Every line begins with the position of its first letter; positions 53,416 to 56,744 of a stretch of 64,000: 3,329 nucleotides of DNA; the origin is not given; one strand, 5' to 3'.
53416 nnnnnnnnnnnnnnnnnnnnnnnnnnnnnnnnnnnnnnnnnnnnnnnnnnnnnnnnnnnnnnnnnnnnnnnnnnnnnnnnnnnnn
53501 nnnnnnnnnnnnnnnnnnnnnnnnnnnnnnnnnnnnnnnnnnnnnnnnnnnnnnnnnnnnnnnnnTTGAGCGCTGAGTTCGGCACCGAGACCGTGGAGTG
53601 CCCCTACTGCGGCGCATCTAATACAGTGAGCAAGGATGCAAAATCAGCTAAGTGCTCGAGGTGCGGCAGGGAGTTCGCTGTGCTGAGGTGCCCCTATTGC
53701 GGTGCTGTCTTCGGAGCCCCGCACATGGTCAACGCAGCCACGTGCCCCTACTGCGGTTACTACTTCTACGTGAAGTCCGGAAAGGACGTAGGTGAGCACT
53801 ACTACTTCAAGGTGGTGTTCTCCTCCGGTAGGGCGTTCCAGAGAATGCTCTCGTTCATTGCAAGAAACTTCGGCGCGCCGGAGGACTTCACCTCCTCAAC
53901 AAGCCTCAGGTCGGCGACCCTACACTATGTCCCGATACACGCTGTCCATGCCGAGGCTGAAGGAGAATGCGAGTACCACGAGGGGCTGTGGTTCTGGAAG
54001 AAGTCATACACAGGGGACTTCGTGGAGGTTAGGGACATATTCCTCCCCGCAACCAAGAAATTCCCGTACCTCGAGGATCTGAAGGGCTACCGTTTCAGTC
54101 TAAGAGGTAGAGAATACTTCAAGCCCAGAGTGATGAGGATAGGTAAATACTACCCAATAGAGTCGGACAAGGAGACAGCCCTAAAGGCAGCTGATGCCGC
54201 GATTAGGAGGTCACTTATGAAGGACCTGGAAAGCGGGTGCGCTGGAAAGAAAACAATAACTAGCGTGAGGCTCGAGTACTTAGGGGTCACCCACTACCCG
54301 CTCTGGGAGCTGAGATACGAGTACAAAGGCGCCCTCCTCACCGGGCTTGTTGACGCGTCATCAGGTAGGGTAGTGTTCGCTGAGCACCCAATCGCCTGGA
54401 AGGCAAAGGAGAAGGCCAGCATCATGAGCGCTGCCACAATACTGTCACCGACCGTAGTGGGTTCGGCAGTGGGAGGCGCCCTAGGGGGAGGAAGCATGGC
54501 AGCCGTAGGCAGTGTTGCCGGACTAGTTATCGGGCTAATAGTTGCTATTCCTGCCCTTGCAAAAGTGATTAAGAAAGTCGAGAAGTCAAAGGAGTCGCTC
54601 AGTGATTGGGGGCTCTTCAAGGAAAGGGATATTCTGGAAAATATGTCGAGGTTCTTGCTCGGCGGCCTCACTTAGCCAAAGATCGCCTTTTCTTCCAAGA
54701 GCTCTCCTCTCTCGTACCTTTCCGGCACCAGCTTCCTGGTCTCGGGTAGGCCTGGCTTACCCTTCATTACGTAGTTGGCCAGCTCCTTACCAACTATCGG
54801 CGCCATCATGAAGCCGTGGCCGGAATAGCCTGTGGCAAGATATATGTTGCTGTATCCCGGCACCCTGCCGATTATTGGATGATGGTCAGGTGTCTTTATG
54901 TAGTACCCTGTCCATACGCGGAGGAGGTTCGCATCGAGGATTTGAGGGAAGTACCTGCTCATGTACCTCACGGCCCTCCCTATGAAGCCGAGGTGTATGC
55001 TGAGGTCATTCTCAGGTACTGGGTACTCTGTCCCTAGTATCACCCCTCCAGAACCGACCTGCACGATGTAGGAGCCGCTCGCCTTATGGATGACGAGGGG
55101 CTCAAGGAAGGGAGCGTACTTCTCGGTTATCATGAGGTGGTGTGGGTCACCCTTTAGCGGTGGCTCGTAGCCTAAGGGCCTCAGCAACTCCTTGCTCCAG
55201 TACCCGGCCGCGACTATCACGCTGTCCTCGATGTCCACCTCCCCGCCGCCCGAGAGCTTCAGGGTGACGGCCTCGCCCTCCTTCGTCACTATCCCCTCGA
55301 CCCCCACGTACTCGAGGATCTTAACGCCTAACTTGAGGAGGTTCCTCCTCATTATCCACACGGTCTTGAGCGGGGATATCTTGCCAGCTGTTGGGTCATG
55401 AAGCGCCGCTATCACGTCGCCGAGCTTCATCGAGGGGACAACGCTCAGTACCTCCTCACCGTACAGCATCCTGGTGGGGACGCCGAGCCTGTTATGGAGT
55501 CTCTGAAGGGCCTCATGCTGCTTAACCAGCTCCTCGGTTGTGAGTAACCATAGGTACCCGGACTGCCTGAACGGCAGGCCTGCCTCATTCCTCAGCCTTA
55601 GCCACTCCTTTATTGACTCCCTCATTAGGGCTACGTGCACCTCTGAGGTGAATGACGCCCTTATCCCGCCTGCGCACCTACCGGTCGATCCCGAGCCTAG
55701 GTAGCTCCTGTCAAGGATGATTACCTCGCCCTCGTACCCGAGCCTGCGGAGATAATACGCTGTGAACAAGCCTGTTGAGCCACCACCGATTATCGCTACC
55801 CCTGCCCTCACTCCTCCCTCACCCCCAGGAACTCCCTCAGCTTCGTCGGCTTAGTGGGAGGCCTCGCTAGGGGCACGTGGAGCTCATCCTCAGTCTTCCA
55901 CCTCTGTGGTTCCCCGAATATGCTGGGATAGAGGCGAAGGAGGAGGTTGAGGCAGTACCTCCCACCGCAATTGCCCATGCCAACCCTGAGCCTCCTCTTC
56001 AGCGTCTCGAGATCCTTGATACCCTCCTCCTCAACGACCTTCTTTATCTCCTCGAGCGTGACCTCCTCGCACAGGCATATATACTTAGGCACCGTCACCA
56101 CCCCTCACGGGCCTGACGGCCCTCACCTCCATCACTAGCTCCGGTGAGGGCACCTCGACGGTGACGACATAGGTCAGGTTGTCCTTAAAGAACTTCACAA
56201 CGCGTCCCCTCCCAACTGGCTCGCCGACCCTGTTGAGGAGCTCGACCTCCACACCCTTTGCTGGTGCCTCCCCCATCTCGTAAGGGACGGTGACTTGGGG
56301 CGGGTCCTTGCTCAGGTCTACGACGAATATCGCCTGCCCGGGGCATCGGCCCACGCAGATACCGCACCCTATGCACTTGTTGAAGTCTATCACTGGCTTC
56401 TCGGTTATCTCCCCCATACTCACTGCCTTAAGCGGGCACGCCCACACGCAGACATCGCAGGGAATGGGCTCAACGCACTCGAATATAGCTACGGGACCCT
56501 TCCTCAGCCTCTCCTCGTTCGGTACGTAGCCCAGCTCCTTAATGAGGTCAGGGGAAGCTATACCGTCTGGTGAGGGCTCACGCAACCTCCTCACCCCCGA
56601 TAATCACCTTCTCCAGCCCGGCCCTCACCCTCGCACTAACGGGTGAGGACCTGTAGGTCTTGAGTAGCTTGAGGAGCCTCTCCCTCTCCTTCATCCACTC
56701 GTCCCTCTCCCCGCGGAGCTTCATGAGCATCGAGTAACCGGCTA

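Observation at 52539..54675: Overlapping pair of paralogous zinc-ribbon / C-terminal-TM proteins of unknown function (top candidate for an undescribed module)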

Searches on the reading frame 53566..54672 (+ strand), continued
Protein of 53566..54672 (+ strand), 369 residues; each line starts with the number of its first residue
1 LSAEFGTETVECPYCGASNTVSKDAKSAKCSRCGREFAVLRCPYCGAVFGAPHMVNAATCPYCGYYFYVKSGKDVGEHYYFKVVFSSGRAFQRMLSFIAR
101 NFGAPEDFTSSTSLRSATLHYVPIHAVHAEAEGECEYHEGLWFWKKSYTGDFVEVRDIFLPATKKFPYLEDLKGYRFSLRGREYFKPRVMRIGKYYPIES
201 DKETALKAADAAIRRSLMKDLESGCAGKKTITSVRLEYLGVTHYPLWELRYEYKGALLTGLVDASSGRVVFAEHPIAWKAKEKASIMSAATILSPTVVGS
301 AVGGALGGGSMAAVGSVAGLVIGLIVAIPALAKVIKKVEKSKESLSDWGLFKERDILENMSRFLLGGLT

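Call 42: find_encoding_contigs(protein=P0123, flank=6000, max_places=3)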
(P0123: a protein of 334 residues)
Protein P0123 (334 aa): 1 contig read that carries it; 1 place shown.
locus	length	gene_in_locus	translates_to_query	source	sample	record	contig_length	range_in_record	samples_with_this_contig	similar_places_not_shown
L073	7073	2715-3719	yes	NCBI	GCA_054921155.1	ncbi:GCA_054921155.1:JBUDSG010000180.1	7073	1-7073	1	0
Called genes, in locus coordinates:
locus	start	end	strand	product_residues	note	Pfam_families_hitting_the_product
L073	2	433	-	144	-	?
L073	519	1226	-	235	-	PF01551:Peptidase_M23 (faint)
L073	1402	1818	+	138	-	PF00011:HSP20, PF17886:ArsA_HSP20 (faint)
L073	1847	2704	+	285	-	-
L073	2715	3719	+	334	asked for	-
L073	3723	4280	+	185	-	-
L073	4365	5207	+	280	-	PF01656:CbiA, PF02374:ArsA_ATPase (weak), PF06564:CBP_BcsQ, PF09140:MipZ (faint), PF10609:ParA, PF13614:AAA_31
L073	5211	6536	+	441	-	PF20620:DUF6805 (faint)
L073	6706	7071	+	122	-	?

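Call 55: search_protein_families(library=pfam, alignment_id=A4, max_evalue=0.05)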
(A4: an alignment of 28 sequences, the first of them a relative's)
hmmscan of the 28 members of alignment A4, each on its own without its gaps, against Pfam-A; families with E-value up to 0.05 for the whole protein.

A. member 1, L012:109-618:+ (170 aa): 1 family
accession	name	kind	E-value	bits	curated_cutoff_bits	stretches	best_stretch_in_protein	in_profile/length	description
PF03148.19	Tektin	-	0.016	14.4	34.3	1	41-121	255-335/383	Tektin family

B. families by the number of members that match (of 28 scanned): 17 families
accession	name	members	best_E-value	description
PF25443.1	ANG-1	2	0.00021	ANG-1-like domain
PF05400.18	FliT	2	0.0075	Flagellar protein FliT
PF23583.2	EF_HAND_2_PLCG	2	0.044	PLCG EF-hand motif 2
PF01601.21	CoV_S2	1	0.00016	Coronavirus spike glycoprotein S2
PF05531.17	NPV_P10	1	0.0027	Nucleopolyhedrovirus P10 protein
PF03207.18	OspD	1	0.005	Borrelia outer surface protein D (OspD)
PF03148.19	Tektin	1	0.016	Tektin family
PF09809.14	MRP-L27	1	0.016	Mitochondrial ribosomal protein L27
PF12029.13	DUF3516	1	0.017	Domain of unknown function (DUF3516)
PF05192.23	MutS_III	1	0.021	MutS domain III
PF21692.3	Talin_R4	1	0.021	Talin, R4 domain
PF04905.18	NCD2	1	0.023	NAB conserved region 2 (NCD2)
PF20385.3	DUF6680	1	0.027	Family of unknown function (DUF6680)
PF17846.6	XRN_M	1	0.038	Xrn1 helical domain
PF10635.14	DisA-linker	1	0.04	DisA bacterial checkpoint controller linker region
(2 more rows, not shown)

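Call 56: search_solved_structures(query=A4, max_evalue=5)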
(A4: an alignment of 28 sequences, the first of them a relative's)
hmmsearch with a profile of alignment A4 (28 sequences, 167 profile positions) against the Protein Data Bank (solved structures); distinct sequences matched with E-value up to 5: 27.
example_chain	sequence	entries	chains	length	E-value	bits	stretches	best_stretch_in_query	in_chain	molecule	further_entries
8qae_A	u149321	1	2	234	8.5e-05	25.6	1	104-156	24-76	sc-apCC-6-SLLA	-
8a3k_UNK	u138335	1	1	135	0.0025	20.8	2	104-156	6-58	sc-apCC-4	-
6gaj_A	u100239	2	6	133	0.012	18.6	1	103-154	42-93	Outer capsid protein sigma-1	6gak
7tbi_M1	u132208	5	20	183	0.027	17.5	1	100-159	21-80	Nsp1 | NUP62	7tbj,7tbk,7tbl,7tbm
6gao_A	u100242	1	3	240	0.033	17.2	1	103-154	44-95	Outer capsid protein sigma-1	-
2v66_B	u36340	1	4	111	0.038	17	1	79-161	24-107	NUCLEAR DISTRIBUTION PROTEIN NUDE-LIKE 1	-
5cws_C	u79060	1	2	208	0.065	16.2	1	100-159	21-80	Nucleoporin NSP1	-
6htl_A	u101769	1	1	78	0.25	14.3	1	108-158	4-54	Phosphoprotein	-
5x9u_A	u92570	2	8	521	0.26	14.2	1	83-145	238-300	Thermosome, alpha subunit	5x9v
2vvw_A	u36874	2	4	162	0.33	13.9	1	61-160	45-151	PROTEIN A52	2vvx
8qad_A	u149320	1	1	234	0.48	13.4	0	57-158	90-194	sc-apCC-6-LLIA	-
5zhy_A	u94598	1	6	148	0.51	13.3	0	107-158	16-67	Spike glycoprotein, Spike glycoprotein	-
9r1j_A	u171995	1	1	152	0.71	12.8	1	104-156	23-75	sc-apCC-4-NR-1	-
4gip_D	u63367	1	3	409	0.73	12.8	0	93-161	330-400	Fusion glycoprotein F1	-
2v71_A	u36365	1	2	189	1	12.3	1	46-161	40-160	NUCLEAR DISTRIBUTION PROTEIN NUDE-LIKE 1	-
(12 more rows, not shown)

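Call 59: search_protein_families(library=padloc, proteins=[window:53566-54672:+, L013:5443-5973:+, L013:5990-7027:+], max_evalue=0.01)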
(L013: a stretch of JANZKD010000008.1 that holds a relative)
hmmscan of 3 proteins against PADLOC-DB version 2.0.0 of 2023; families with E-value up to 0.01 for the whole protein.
window:53566-54672:+ (369 aa): 0 families

L013:5443-5973:+ (177 aa): 2 families
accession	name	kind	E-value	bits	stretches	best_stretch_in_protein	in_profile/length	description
PDLC00006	DruC1|DruC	-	0.0008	16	1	40-167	153-280/626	Unknown function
PDLC00599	ZorA1|ZorA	-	0.001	15.8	1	51-167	417-534/631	MotA/ExbB/TolQ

L013:5990-7027:+ (346 aa): 0 families

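Call 60: search_protein_families(library=ncbifam, proteins=[L013:5443-5973:+, L013:5990-7027:+, L055:9064-9447:+], max_evalue=0.01)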
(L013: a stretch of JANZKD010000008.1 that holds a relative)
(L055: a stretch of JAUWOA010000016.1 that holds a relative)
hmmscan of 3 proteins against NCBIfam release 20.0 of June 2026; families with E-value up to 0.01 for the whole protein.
L013:5443-5973:+ (177 aa): 1 family
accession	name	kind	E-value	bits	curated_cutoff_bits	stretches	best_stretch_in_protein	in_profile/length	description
NF047596.1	LIMLP_15305_fam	equivalog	0.0003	20.7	210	1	39-171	38-172/175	LIMLP_15305 family protein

L013:5990-7027:+ (346 aa): 0 families

L055:9064-9447:+ (128 aa): 0 families

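Call 65: find_homologous_proteins(query=L011:12206-13231:+, max_evalue=1e-20)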
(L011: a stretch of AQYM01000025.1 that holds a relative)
Query L011:12206-13231:+ (342 aa): 2384 proteins with E <= 1e-20 among 4101 candidates; the best 120 are listed.
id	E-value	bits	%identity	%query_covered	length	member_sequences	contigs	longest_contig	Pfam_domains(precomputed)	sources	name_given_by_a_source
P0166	2.6e-237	805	100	100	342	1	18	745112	PF18912.7,PF13240.12,PF01145.32,PF12773.14,PF17032.11,PF13421.12,PF13248.12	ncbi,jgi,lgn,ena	jgi:Putative virion core protein (lumpy skin disease virus)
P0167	2.3e-211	719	87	100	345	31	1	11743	PF18912.7,PF13240.12,PF01145.32,PF12773.14,PF17032.11,PF24463.2,PF13421.12,PF13248.12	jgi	jgi:membrane protease subunit (stomatin/prohibitin family)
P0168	2.9e-161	555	68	100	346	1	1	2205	PF18912.7,PF13240.12,PF01145.32,PF12773.14,PF17032.11,PF24463.2,PF13421.12,PF24460.2,PF13248.12,PF14952.12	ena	-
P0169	3.7e-161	554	68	100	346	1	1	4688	PF18912.7,PF13240.12,PF01145.32,PF12773.14,PF17032.11,PF24463.2,PF13421.12,PF24460.2,PF13248.12,PF14952.12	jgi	-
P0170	6.4e-159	547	67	100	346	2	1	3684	PF18912.7,PF13240.12,PF01145.32,PF12773.14,PF17032.11,PF24463.2,PF13421.12,PF00641.24,PF24460.2,PF13248.12,PF14952.12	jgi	-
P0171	1.5e-158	546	67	100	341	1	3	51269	PF13240.12,PF01145.32,PF12773.14,PF17032.11,PF24463.2,PF13421.12,PF13248.12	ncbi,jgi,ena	-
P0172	1.6e-158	546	67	100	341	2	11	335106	PF18912.7,PF13240.12,PF01145.32,PF12773.14,PF17032.11,PF24463.2,PF13421.12,PF13248.12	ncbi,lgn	ncbi:MAG: SPFH domain-containing protein [Nitrososphaerota archaeon]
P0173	4.2e-158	544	67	100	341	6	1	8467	PF18912.7,PF13240.12,PF01145.32,PF12773.14,PF17032.11,PF24463.2,PF13421.12,PF13248.12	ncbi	ncbi:MAG: SPFH domain-containing protein [Nitrososphaerota archaeon]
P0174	2.3e-157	542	69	100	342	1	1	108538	PF13240.12,PF01145.32,PF12773.14,PF17032.11,PF24463.2,PF13421.12,PF24460.2,PF13248.12,PF14952.12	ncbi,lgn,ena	-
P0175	2.9e-157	541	66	100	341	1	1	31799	PF13240.12,PF01145.32,PF12773.14,PF17032.11,PF24463.2,PF13421.12,PF13248.12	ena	-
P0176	2.3e-156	538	67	100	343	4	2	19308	PF18912.7,PF13240.12,PF01145.32,PF12773.14,PF17032.11,PF24463.2,PF13421.12,PF24460.2,PF13248.12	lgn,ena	-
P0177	9.4e-156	536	68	100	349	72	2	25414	PF18912.7,PF13240.12,PF01145.32,PF12773.14,PF17032.11,PF24463.2,PF13421.12,PF24460.2,PF13248.12,PF14952.12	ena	-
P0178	3.7e-155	534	68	100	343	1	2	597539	PF18912.7,PF13240.12,PF01145.32,PF12773.14,PF17032.11,PF24463.2,PF13421.12,PF00641.24,PF24460.2,PF13248.12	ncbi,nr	ncbi:MAG: SPFH domain-containing protein [Nitrososphaerota archaeon]|nr:SPFH domain-containing prote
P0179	6.5e-155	534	66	100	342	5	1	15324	PF13240.12,PF01145.32,PF12773.14,PF17032.11,PF24463.2,PF13421.12,PF13248.12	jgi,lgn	jgi:membrane protease subunit (stomatin/prohibitin family)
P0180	1.8e-154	532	67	100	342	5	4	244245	PF18912.7,PF13240.12,PF01145.32,PF12773.14,PF17032.11,PF24463.2,PF13421.12,PF00641.24,PF24460.2,PF13248.12,PF14952.12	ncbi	ncbi:MAG: SPFH domain-containing protein [Candidatus Bathyarchaeia archaeon]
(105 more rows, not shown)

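Call 66: fold_search(model_id=the predicted structure, library=viral)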
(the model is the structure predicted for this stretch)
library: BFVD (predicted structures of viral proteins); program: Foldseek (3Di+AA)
matches with E <= 10: 326; with E <= 0.001: 1
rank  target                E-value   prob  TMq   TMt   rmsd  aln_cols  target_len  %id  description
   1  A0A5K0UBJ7            1.3e-06  1.00  0.33  0.27  13.3       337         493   12  DnaJ-like subfamily C member 3 [Yasminevirus sp. GU-2018]
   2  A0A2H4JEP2            4.5e-02  0.99  0.11  0.48   2.8        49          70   22  Uncharacterized protein [uncultured Caudovirales phage]
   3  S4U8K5                5.3e-02  0.95  0.14  0.49   6.1       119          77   13  Uncharacterized protein [Listeria phage LP-037]
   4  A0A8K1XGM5            6.0e-02  0.14  0.11  0.08  12.3       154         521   16  Glycoprotein [Sanya nyamivirus 1]
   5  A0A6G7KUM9            7.1e-02  0.41  0.15  0.30  16.5       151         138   10  (no name in the UniProt tables at hand)
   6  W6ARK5                8.0e-02  0.82  0.16  0.37   7.5       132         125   10  Uncharacterized protein [Erwinia phage Ea9-2]
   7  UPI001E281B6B         8.0e-02  0.06  0.09  0.08  22.9       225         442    9  (no name look-up for this kind of identifier)
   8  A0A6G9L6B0            1.3e-01  0.06  0.10  0.07  18.5       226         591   12  Glycoprotein [Peach virus 1]
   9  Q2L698                1.8e-01  0.03  0.08  0.13  19.5       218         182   10  Glycoprotein (Fragment) [Viral hemorrhagic septicemia virus]
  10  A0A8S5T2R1            1.9e-01  0.21  0.11  0.29   8.3       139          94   12  Uncharacterized protein [Podoviridae sp. ctpVv1]
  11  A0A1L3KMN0            1.9e-01  0.10  0.10  0.08  13.1       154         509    8  Putative glycoprotein [Beihai rhabdo-like virus 6]
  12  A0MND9                2.1e-01  0.18  0.10  0.19  11.3       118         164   11  (no name in the UniProt tables at hand)
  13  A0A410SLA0            2.3e-01  0.02  0.08  0.08  21.1       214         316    7  Glycoprotein (Fragment) [Snakehead rhabdovirus]
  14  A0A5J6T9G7            2.4e-01  0.03  0.09  0.09  22.5       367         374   12  (no name in the UniProt tables at hand)
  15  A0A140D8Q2            2.7e-01  0.04  0.08  0.06  21.7       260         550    8  Glycoprotein 2 [Pararge aegeria rhabdovirus]
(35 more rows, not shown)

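Call 75: search_protein_families(library=pfam, proteins=[L055:3694-4695:-], max_evalue=0.001)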
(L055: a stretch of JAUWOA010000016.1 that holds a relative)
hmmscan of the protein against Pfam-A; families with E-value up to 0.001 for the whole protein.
L055:3694-4695:- (334 aa): 0 families

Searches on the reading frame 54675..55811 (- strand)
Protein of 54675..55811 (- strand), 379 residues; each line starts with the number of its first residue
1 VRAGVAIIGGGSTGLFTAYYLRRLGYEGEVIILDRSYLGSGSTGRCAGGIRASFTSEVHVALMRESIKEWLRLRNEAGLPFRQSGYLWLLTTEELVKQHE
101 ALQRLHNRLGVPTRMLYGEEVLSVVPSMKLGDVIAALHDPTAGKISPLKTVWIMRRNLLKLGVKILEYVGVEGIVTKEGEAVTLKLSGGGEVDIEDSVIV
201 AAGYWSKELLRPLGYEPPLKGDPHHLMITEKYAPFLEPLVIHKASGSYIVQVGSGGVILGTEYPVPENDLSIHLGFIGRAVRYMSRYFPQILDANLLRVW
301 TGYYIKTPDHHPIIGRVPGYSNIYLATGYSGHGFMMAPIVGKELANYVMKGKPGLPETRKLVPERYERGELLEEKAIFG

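Call 75: search_protein_families(library=pfam, proteins=[window:54675-55811:-], max_evalue=0.001)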
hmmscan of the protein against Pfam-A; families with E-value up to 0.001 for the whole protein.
window:54675-55811:- (379 aa): 4 families
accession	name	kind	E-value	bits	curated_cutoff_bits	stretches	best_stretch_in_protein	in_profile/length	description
PF01266.30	DAO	-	2.5e-69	234.9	27.9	1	5-346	2-352/353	FAD dependent oxidoreductase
PF00890.30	FAD_binding_2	-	2.9e-05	23.9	20.4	1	5-213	2-212/414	FAD binding domain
PF07992.20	Pyr_redox_2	-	7.3e-05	22.8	26.1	0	5-35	145-173/291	Pyridine nucleotide-disulphide oxidoreductase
PF01946.23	Thi4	-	0.0001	22.1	26.2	0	3-49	18-61/235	Thi4 family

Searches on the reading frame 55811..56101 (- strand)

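Call 75: search_protein_families(library=pfam, proteins=[window:55811-56101:-], max_evalue=0.001)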
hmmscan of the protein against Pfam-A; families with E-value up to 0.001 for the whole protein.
window:55811-56101:- (97 aa): 2 families
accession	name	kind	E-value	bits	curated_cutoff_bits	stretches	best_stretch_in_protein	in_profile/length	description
PF04324.20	Fer2_BFD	-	1e-11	45.4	26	1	7-52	1-42/50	BFD-like [2Fe-2S] binding domain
PF17806.6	SO_alpha_A3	-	0.0003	21.5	23.1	1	6-87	4-79/87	Sarcosine oxidase A3 domain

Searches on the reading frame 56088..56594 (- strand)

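Call 75: search_protein_families(library=pfam, proteins=[window:56088-56594:-], max_evalue=0.001)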
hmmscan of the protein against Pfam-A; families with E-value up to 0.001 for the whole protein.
window:56088-56594:- (169 aa): 9 families
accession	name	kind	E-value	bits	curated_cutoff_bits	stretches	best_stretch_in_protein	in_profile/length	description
PF00037.32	Fer4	-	4.9e-09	36.1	21.1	1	67-89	1-23/24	4Fe-4S binding domain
PF13237.11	Fer4_10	-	2.2e-07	31.1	25.5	2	66-86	1-21/53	4Fe-4S dicluster domain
PF12838.12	Fer4_7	-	3.3e-06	27.9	27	1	45-87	4-51/52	4Fe-4S dicluster domain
PF12797.12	Fer4_2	-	3.7e-06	27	24.5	1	66-85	2-21/22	4Fe-4S binding domain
PF13187.11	Fer4_9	-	8.5e-06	26.1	27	1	46-89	5-52/52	4Fe-4S dicluster domain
PF14697.11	Fer4_21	-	3.3e-05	24.4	35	1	44-89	9-57/59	4Fe-4S dicluster domain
PF13183.11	Fer4_8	-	0.00037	21.4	27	0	72-91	3-17/68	4Fe-4S dicluster domain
PF12837.12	Fer4_6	-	0.00073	19.8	25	1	66-89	1-24/24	4Fe-4S binding domain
PF25160.1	LdpA_Fe-S-bd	-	0.00079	19.6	27.6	0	48-90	8-44/49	LdpA Fe-S cluster-binding domain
